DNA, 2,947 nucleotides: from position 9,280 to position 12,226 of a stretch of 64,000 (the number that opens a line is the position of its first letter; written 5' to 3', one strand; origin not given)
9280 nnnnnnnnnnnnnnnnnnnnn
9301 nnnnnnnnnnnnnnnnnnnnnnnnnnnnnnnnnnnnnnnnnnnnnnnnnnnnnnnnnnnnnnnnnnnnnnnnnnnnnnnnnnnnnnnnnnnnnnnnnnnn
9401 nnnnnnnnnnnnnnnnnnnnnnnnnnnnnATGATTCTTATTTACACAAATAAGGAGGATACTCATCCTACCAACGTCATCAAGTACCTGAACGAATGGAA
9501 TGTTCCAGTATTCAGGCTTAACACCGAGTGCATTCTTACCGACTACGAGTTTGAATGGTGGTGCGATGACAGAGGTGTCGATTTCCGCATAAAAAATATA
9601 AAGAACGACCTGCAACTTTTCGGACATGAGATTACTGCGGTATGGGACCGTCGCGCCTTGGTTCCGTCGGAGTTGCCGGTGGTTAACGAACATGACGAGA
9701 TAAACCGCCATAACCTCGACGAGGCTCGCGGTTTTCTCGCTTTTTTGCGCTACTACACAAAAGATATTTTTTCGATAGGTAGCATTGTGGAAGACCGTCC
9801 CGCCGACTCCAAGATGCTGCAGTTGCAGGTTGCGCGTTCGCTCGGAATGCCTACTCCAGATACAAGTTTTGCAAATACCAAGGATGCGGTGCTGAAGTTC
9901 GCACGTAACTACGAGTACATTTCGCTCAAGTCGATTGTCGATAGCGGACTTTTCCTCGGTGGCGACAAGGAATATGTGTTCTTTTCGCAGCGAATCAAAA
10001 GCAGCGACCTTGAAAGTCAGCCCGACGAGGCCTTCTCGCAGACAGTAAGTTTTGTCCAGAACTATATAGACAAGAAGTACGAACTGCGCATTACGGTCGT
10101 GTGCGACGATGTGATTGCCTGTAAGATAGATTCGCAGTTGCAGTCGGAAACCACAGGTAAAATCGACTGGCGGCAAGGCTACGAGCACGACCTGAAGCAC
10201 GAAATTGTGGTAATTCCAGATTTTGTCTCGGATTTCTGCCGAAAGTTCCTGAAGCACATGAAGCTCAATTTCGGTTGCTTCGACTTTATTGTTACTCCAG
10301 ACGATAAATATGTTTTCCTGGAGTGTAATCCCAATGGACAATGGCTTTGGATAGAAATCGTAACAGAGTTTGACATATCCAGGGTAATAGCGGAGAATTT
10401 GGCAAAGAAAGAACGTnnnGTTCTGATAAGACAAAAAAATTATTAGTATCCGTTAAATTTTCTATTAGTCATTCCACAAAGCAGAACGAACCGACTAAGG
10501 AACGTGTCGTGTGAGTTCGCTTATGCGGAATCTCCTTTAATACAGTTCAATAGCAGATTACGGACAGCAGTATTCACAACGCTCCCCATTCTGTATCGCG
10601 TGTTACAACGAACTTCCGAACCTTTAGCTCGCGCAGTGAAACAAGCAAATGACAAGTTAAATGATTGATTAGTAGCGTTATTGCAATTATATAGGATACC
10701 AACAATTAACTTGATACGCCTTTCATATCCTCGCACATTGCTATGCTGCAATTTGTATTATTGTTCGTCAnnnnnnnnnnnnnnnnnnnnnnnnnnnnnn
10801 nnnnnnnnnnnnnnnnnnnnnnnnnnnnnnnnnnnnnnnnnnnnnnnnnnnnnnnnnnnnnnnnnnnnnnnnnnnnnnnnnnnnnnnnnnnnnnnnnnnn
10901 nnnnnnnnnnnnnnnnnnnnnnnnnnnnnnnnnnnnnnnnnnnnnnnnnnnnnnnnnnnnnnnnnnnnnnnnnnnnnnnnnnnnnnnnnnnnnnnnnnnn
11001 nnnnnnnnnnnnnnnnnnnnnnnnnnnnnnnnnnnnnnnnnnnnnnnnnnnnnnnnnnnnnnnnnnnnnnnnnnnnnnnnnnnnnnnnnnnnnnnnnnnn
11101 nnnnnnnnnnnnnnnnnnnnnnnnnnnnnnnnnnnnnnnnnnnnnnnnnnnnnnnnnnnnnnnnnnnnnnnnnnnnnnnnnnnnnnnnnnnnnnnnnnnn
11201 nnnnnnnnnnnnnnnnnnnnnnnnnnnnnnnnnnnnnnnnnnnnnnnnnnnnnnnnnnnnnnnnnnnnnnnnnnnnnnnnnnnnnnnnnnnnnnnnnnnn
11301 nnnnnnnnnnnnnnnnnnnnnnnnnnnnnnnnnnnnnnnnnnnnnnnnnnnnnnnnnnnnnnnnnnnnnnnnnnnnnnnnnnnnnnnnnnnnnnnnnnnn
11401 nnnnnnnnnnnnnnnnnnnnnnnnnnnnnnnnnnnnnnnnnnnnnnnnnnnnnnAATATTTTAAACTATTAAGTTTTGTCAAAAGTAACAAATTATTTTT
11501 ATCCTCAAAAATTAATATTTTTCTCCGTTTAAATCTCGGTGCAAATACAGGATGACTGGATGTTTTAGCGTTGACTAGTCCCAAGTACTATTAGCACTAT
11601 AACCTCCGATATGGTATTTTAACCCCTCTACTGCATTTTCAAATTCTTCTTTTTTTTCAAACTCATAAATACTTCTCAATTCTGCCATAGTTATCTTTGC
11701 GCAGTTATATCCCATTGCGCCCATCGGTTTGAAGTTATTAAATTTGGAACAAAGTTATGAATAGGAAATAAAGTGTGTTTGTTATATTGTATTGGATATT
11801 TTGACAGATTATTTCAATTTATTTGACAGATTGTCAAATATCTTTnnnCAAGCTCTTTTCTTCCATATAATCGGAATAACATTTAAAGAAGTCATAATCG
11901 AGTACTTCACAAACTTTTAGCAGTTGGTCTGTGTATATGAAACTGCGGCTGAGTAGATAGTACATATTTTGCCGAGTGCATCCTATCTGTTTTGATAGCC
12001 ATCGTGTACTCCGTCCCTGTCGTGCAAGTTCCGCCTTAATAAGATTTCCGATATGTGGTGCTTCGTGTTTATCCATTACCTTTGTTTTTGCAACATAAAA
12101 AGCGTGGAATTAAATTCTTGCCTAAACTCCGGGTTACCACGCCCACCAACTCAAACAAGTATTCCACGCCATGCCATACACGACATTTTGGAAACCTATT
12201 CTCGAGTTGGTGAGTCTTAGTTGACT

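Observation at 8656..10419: Compact graspetide-type RiPP operon: TerB-like protein, 82-aa precursor, MvdD/MdnC-like ATP-grasp ligase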

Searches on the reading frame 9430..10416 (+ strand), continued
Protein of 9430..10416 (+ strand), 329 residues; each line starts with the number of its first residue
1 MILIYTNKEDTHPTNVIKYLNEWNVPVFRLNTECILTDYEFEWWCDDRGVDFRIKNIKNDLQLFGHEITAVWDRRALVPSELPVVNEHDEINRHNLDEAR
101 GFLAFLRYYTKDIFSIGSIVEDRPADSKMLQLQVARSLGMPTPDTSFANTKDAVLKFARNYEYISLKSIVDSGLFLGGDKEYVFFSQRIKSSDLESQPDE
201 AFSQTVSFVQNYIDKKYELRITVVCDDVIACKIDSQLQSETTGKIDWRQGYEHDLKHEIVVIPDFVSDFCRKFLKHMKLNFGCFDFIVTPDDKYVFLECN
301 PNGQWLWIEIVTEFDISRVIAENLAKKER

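Call 58: search_protein_families(library=pfam, proteins=[L047:1418-2086:-, L011:7702-9126:+, L039:128-1297:-, L028:8132-9892:+, L021:11476-11676:+, L037:7013-7699:+, L046:3403-3948:+, L010:973-1830:+], max_evalue=0.01)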
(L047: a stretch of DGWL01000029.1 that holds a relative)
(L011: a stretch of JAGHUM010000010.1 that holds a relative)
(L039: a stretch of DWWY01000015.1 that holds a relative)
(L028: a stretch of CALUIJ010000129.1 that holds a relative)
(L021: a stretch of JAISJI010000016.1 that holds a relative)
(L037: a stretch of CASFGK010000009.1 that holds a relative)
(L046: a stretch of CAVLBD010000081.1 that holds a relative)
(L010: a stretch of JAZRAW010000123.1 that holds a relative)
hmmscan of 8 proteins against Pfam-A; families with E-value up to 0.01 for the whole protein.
L047:1418-2086:- (223 aa): 0 families

L011:7702-9126:+ (475 aa): 7 families
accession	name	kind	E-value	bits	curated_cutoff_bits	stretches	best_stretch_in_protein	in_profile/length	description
PF00069.31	Pkinase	-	2e-33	116.4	31.7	1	43-216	18-190/263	Protein kinase domain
PF07714.23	PK_Tyr_Ser-Thr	-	1.9e-24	86.8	23.1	1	71-234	48-215/258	Protein tyrosine and serine/threonine kinase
PF03109.22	ABC1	-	2.3e-06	27.4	22.9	1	100-172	143-215/244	ABC1 atypical kinase-like domain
PF01636.29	APH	-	9.3e-05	22.7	23.2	1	130-174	156-200/239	Phosphotransferase enzyme family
PF17667.7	Pkinase_fungal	-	0.00028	20.2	24.1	1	139-209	303-379/387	Fungal protein kinase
PF06293.20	Kdo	-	0.00037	20.4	21.3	1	101-168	93-166/207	Lipopolysaccharide kinase (Kdo/WaaP) family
PF19974.5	TCAD9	-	0.0029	17.3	40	1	109-170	269-323/429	Ternary complex associated domain 9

L039:128-1297:- (390 aa): 0 families

L028:8132-9892:+ (587 aa): 7 families
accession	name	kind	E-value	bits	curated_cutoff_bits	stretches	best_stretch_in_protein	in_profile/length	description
PF07693.20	KAP_NTPase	-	2.4e-33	116.1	20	1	22-315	3-289/293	KAP family P-loop domain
PF13191.12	AAA_16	-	3.4e-06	28.1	32.6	1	36-195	23-149/167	AAA ATPase domain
PF13401.12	AAA_22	-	0.00035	21.3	27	1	37-216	5-121/130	AAA domain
PF20720.3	nSTAND3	-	0.00039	20.6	27.2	1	32-118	12-96/155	Novel STAND NTPase 3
PF24883.2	NPHP3_N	-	0.00085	20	24.8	0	37-109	22-88/164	Nephrocystin 3, N-terminal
PF07728.20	AAA_5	-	0.0019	18.6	22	0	41-66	3-25/139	AAA domain (dynein-related subfamily)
PF05729.18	NACHT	-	0.004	17.4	26.7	0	39-65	2-28/167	NACHT domain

L021:11476-11676:+ (67 aa): 0 families

L037:7013-7699:+ (229 aa): 1 family
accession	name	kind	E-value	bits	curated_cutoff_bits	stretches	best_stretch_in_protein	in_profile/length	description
PF03167.25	UDG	-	0.001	19.6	24.3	1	106-211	48-127/141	Uracil DNA glycosylase superfamily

L046:3403-3948:+ (182 aa): 0 families

L010:973-1830:+ (286 aa): 0 families

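Call 66: search_protein_families(library=pfam, alignment_id=A3, max_evalue=0.0001)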
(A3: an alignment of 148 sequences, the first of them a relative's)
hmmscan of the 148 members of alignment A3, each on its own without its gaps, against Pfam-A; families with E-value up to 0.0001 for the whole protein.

A. member 1, L004:3044-4600:- (519 aa): 2 families
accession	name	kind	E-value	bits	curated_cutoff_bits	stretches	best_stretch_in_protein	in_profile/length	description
PF01039.27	Carboxyl_trans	-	2.3e-199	663.6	22.3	1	29-517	2-493/493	Carboxyl transferase domain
PF03255.19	ACCA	-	2.6e-13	50.3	23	1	277-401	61-194/310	Acetyl co-enzyme A carboxylase carboxyltransferase-like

B. families by the number of members that match (of 148 scanned): 108 families (the first 25 are shown)
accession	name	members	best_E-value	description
PF14281.12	PDDEXK_4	6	1.2e-38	PD-(D/E)XK nuclease superfamily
PF03235.19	GmrSD_N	5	5.5e-34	GmrSD restriction endonuclease, N-terminal domain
PF08239.17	SH3_3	4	6.7e-10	Bacterial SH3 domain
PF00069.31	Pkinase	3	2.1e-39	Protein kinase domain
PF13173.12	AAA_14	3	5.5e-28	AAA domain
PF07714.23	PK_Tyr_Ser-Thr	3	1.9e-24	Protein tyrosine and serine/threonine kinase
PF00691.25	OmpA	3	6.8e-20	OmpA family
PF02493.26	MORN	2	1.8e-57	MORN repeat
PF13635.12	DUF4143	2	8.1e-52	Domain of unknown function (DUF4143)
PF18491.7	SRA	2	5.4e-46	SET and RING associated domain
PF21598.3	PvuRts1I-like_N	2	4e-41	Restriction endonuclease PvuRts1 I-like, N-terminal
PF25202.1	DUF7834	2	3.4e-40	Family of unknown function (DUF7834)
PF07693.20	KAP_NTPase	2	3.7e-37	KAP family P-loop domain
PF00350.29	Dynamin_N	2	6.8e-23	Dynamin family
PF00542.24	Ribosomal_L12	2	2.1e-17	Ribosomal protein L7/L12 C-terminal domain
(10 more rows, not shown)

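Call 67: search_protein_families(library=padloc, alignment_id=A3, max_evalue=0.000001)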
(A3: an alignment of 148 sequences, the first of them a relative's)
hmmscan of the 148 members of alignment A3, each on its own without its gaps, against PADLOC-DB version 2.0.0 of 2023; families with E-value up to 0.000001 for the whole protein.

A. member 1, L004:3044-4600:- (519 aa): 0 families

B. families by the number of members that match (of 148 scanned): 117 families (the first 25 are shown)
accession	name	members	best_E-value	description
PDLC04980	PDC-S26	5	3.1e-106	-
PDLC04983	PDC-S26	5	5e-89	-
PDLC04154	HEC-06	5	9.5e-35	-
PDLC04977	PDC-S26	5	1.1e-34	-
PDLC04157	HEC-06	5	2.2e-30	-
PDLC02695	Orf5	5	1.8e-25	Orf5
PDLC02693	Orf5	5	1.7e-22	Orf5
PDLC04974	PDC-S26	4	1e-89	-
PDLC04972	PDC-S26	4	6.2e-36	-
PDLC04155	HEC-06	4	4.3e-34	-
PDLC04407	PDC-M09A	4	1e-30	-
PDLC02700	Orf5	4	1.1e-29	Orf5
PDLC04406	PDC-M09A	4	1.3e-29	-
PDLC02687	Orf5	4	5.7e-28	Orf5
PDLC02701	Orf5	4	4e-25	Orf5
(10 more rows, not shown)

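Call 75: search_protein_families(library=pfam, proteins=[L064:5558-5986:+, L060:5328-5738:+, L057:5263-5724:+, L021:5335-5739:+, L043:5371-5736:+, L028:2628-3044:+, L005:4597-4998:+, L016:5318-5704:+, L013:5134-5655:+, L046:1530-2063:+], max_evalue=1)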
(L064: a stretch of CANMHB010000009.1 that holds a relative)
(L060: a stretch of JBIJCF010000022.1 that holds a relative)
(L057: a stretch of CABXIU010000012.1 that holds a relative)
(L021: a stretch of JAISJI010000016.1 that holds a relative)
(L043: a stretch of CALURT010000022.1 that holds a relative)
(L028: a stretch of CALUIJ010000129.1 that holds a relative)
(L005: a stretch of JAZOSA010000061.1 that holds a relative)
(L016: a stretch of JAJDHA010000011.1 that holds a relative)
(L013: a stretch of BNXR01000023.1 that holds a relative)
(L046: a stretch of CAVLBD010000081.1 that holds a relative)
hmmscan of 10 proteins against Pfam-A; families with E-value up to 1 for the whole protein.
L064:5558-5986:+ (143 aa): 2 families
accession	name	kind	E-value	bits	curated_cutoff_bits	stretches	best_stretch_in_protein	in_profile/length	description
PF05099.18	TerB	-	0.039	14.7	24.4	0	15-45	71-102/118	Tellurite resistance protein TerB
PF23734.1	DUF7163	-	0.16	12.3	27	1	9-91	16-97/199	Domain of unknown function (DUF7163)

L060:5328-5738:+ (137 aa): 2 families
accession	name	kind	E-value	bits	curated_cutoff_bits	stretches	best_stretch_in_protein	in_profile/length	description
PF01105.29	EMP24_GP25L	-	0.06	13.8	25.9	1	51-119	53-126/182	emp24/gp25L/p24 family/GOLD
PF05099.18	TerB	-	0.073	13.8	24.4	1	32-136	8-107/118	Tellurite resistance protein TerB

L057:5263-5724:+ (154 aa): 1 family
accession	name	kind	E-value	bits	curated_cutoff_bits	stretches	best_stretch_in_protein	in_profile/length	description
PF05099.18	TerB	-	4e-05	24.3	24.4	1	40-151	9-110/118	Tellurite resistance protein TerB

L021:5335-5739:+ (135 aa): 2 families
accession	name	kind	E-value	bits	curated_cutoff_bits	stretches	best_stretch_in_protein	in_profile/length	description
PF08349.16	DUF1722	-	0.015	16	22.5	1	3-58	27-82/117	Protein of unknown function (DUF1722)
PF05099.18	TerB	-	0.12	13.1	24.4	0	32-134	8-107/118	Tellurite resistance protein TerB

L043:5371-5736:+ (122 aa): 4 families
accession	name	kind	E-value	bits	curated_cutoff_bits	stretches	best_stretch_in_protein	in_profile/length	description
PF05099.18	TerB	-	0.00045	20.9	24.4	1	18-110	11-96/118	Tellurite resistance protein TerB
PF04391.17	DUF533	-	0.038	14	29.6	1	8-73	70-130/178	Protein of unknown function (DUF533)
PF07108.16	PipA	-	0.07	13.1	25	1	63-112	125-174/200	PipA protein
PF24233.1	DUF7446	-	0.15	12.3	24.1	1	43-61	28-46/70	Family of unknown function (DUF7446)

L028:2628-3044:+ (139 aa): 4 families
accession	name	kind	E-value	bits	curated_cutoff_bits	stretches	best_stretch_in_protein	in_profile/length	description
PF05099.18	TerB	-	1.9e-08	35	24.4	2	65-118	60-113/118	Tellurite resistance protein TerB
PF09548.15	Spore_III_AB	-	0.07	13.6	32.5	1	49-117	52-123/170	Stage III sporulation protein AB (spore_III_AB)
PF13693.12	HTH_35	-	0.079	13.4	25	0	29-74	17-58/75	Winged helix-turn-helix DNA-binding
PF18827.6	LPD14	-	0.63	10.5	27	1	59-111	53-105/136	Large polyvalent protein-associated domain 14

L005:4597-4998:+ (134 aa): 3 families
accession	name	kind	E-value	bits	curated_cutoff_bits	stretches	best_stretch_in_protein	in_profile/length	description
PF05099.18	TerB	-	7.9e-06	26.6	24.4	2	11-40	80-109/118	Tellurite resistance protein TerB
PF10465.15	Inhibitor_I24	-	0.01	16.2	27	1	35-79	74-118/136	PinA peptidase inhibitor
PF03477.21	ATP-cone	-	0.17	12.9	25.8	0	52-76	9-34/88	ATP cone domain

L016:5318-5704:+ (129 aa): 0 families

L013:5134-5655:+ (174 aa): 5 families
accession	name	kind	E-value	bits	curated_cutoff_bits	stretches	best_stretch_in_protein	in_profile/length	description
PF02493.26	MORN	-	2.2e-28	96.8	22.5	5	13-34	1-22/23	MORN repeat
PF07202.18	Tcp10_C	-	0.0012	18.8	36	1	137-152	1-16/35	T-complex protein 10 C-terminus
PF00018.34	SH3_1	-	0.0057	16.7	22.9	0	123-135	28-40/48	SH3 domain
PF18104.7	Tudor_2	-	0.056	13.7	31.4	1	52-64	7-19/35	Jumonji domain-containing protein 2A Tudor domain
PF19129.5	DUF5812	-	0.07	13.8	25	0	82-98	86-102/140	Family of unknown function (DUF5812)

L046:1530-2063:+ (178 aa): 1 family
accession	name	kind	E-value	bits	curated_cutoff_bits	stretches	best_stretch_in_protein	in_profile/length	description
PF09716.15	ETRAMP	-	0.023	15.1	29.1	1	140-173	39-71/81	Malarial early transcribed membrane protein (ETRAMP)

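Call 82: predict_structure(alignment_id=A5)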
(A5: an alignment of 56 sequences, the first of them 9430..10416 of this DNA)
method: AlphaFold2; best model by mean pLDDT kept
length: 329 residues; sequences in the alignment: 56
mean_pLDDT: 88.1   pTM: 0.87
mean pLDDT of the five models: 88.1, 86.7, 85.2, 83.8, 82.9
residues with pLDDT >= 90: 221; 70-90: 68; 50-70: 36; < 50: 4
segments of 3 or more residues with pLDDT < 50: none
pLDDT, mean of each block of 10 residues (from residue 1): 93 90 94 96 97 97 96 92 90 92 93 81 82 97 97 97 91 67 75 93 93 91 93 65 51 71 97 93 93 94 81 91 81
secondary structure, 60 per line:
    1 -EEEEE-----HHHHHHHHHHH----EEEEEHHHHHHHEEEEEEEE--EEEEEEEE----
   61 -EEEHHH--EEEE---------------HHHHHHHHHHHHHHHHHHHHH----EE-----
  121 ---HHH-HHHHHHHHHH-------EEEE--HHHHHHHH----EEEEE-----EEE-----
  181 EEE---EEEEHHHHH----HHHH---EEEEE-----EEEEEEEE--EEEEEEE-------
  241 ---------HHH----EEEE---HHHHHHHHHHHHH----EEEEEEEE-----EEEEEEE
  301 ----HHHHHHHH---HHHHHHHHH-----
elements in order: E2-6 H12-22 E27-31 H32-38 E39-46 E49-56 E62-64 E70-73 H89-109 H128-137 E145-148 H151-158 E163-167 E173-175 E181-183 E187-190 H191-195 H200-203 E207-211 E217-224 E227-233 E257-260 H264-276 E281-288 E294-300 H305-312 H316-324

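Call 86: fold_search(model_id=the predicted structure, library=pdb)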
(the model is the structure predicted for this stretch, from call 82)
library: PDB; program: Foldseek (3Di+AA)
matches with E <= 10: 1146; with E <= 0.001: 606
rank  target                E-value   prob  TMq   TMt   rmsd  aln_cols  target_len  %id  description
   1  5ig9_A                5.3e-24  1.00  0.54  0.55  16.2       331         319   29  Crystal structure of macrocyclase MdnC bound with precursor peptide MdnA from Microcystis aeruginosa MRC (released 2016-09-21)
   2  5ig9_D                2.1e-23  1.00  0.53  0.56  15.9       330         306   28  Crystal structure of macrocyclase MdnC bound with precursor peptide MdnA from Microcystis aeruginosa MRC (released 2016-09-21)
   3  5ig9_B                1.3e-22  1.00  0.53  0.57  16.0       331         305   28  Crystal structure of macrocyclase MdnC bound with precursor peptide MdnA from Microcystis aeruginosa MRC (released 2016-09-21)
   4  5ig9_C                2.1e-22  1.00  0.52  0.54  16.2       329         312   28  Crystal structure of macrocyclase MdnC bound with precursor peptide MdnA from Microcystis aeruginosa MRC (released 2016-09-21)
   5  5ig9_H                3.5e-22  1.00  0.52  0.55  15.7       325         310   28  Crystal structure of macrocyclase MdnC bound with precursor peptide MdnA from Microcystis aeruginosa MRC (released 2016-09-21)
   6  5ig9_G                3.8e-22  1.00  0.52  0.54  16.3       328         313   28  Crystal structure of macrocyclase MdnC bound with precursor peptide MdnA from Microcystis aeruginosa MRC (released 2016-09-21)
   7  5ig9_F                6.0e-22  1.00  0.52  0.56  16.0       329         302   28  Crystal structure of macrocyclase MdnC bound with precursor peptide MdnA from Microcystis aeruginosa MRC (released 2016-09-21)
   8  7mgv_A                8.1e-22  1.00  0.54  0.53  16.7       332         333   28  Chryseobacterium gregarium RiPP-associated ATP-grasp ligase in complex with ADP, and a leader and core peptide (released 2021-06-23)
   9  5ig9_E                9.7e-22  1.00  0.51  0.53  16.1       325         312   29  Crystal structure of macrocyclase MdnC bound with precursor peptide MdnA from Microcystis aeruginosa MRC (released 2016-09-21)
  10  7m4s_A                1.2e-21  1.00  0.50  0.53  16.6       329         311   22  Crystal structure of macrocyclase AMdnB from Anabaena sp. PCC 7120 (released 2021-11-03)
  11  7m4s_B                2.0e-21  1.00  0.48  0.50  16.5       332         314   22  Crystal structure of macrocyclase AMdnB from Anabaena sp. PCC 7120 (released 2021-11-03)
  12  9bou_A                2.4e-21  1.00  0.48  0.54  17.3       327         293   21  Crystal structure of ATP-grasp ligase PruB from Streptomyces coelicolor A3(2) (released 2024-12-18)
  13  5ig8_A                2.4e-20  1.00  0.45  0.48  16.1       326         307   23  Crystal structure of macrocyclase MdnB from Microcystis aeruginosa MRC (released 2016-09-21)
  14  9bou_B                2.4e-19  1.00  0.48  0.55  17.2       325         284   21  Crystal structure of ATP-grasp ligase PruB from Streptomyces coelicolor A3(2) (released 2024-12-18)
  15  7m4s_C                5.8e-19  1.00  0.43  0.48  16.7       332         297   23  Crystal structure of macrocyclase AMdnB from Anabaena sp. PCC 7120 (released 2021-11-03)
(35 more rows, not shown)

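Call 90: search_dna_similar(query=window:9430-10416:+, collection=phages, mode=protein, max_rows=15)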
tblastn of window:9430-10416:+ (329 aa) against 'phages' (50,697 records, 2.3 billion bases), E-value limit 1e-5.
Records with a match: 2; places in all: 2; records where one place covers at least 80% of the query: 2.
Best place of each record, by identity: <60% 2.
By first word of the organism name: Leptospira 1; Bacteriophage 1.
By host as written in the record: frog 1; - 1.
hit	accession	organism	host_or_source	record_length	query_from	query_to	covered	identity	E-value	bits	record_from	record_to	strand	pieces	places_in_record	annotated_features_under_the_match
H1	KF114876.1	Leptospira phage vB_LalZ_80412-LE1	frog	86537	2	321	97%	28.7%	1e-27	119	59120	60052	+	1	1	RimK-like ATP-grasp domain protein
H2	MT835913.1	Bacteriophage sp.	human fecal samples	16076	1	324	98%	26.7%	5e-28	120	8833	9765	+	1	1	record has no annotation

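Call 91: search_dna_similar(query=window:9430-10416:+, collection=plasmids, mode=protein, max_rows=15)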
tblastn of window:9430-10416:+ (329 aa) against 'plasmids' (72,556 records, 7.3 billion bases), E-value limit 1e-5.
Records with a match: 90; places in all: 97; records where one place covers at least 80% of the query: 52.
Best place of each record, by identity: <60% 90.
By first word of the organism name: Streptomyces 43; Xylella 5; Alteromonas 4; Nostoc 3; Ligilactobacillus 3; Croceicoccus 2; Elizabethkingia 2; Kitasatospora 2; Embleya 2; Nocardiopsis 2; and 19 more.
By predicted mobility (MOB-suite, as given by PLSDB): non-mobilizable 62; conjugative 17; mobilizable 11.
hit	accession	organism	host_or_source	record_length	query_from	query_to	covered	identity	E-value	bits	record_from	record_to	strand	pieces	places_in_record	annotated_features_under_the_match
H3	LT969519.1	Pseudomonas aeruginosa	-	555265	1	324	98%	31.2%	4e-29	125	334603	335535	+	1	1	rimK_1: Ribosomal protein S6--L-glutamate ligase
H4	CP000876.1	Herpetosiphon aurantiacus DSM 785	-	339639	1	324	98%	30.6%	1e-30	129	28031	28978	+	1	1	RimK domain protein ATP-grasp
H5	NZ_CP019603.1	Croceicoccus marinus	-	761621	1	324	98%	29.7%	1e-24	112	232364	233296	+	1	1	MvdC/MvdD family ATP grasp protein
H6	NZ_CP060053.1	Croceicoccus marinus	prokaryote,marine sediment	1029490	1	324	98%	29.7%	1e-24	112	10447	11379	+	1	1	none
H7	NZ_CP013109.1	Sinorhizobium americanum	Vachellia farnesiana,cell culture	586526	1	326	99%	29.4%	3e-29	125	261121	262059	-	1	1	hypothetical protein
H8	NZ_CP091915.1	Nostoc sp. UHCC 0870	cell culture,Brackish water, ...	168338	2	324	98%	29.5%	6e-29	124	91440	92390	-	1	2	MvdD family ATP-grasp ribosomal peptide maturase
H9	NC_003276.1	Nostoc sp. PCC 7120 = FACHB-418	-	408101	2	324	98%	29.4%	3e-31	131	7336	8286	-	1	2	MvdD family ATP-grasp ribosomal peptide maturase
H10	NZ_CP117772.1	Nostoc sp. UHCC 0926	whole organism,lichen surface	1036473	1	324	98%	29.3%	1e-25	114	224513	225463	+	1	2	none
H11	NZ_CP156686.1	Burkholderia stagnalis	Bacterial cells,soils collected in ...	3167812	1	324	98%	28.9%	7e-19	95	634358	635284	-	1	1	none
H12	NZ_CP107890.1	Streptomyces sp. NBC_00470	-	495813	2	328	99%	28.6%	2e-24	110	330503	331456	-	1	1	tgmB: ATP-grasp ribosomal peptide maturase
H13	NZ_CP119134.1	Streptomyces sp. FXJ1.172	cell culture,red soil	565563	2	328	99%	28.6%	2e-19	96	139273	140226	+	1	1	tgmB: ATP-grasp ribosomal peptide maturase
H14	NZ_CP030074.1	Streptomyces cadmiisoli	Whole organism,soil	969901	2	324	98%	28.3%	3e-25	113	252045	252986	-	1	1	MvdC/MvdD family ATP grasp protein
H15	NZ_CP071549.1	Elizabethkingia anophelis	Homo sapiens,blood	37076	1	327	99%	27.9%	5e-12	74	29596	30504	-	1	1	gwsG: grasp-with-spasm system ATP-grasp peptide maturase | hypothetical protein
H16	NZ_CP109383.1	Streptomyces atratus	-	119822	2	324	98%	28.1%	3e-31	130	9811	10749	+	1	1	tgmB: ATP-grasp ribosomal peptide maturase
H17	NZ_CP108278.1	Streptomyces atratus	-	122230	2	324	98%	28.1%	3e-31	130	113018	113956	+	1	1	tgmB: ATP-grasp ribosomal peptide maturase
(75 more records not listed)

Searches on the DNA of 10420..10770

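Call 95: search_rna_families(source=window, start=10420, end=10770, threshold=evalue, max_evalue=1)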
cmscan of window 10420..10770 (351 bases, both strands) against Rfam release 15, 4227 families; matches with E-value up to 1: 0.
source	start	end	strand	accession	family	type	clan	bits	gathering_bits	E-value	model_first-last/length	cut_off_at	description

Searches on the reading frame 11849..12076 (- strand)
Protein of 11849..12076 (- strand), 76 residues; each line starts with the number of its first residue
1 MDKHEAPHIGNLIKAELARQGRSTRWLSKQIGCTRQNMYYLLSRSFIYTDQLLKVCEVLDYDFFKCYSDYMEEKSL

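Call 72: search_protein_families(library=pfam, proteins=[window:11849-12076:-], max_evalue=0.001)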
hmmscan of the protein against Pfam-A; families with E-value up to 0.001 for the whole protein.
window:11849-12076:- (76 aa): 1 family
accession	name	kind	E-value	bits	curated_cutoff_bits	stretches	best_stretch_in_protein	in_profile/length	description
PF13443.12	HTH_26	-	0.00035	21.2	22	1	17-61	6-52/63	Cro/C1-type HTH DNA-binding domain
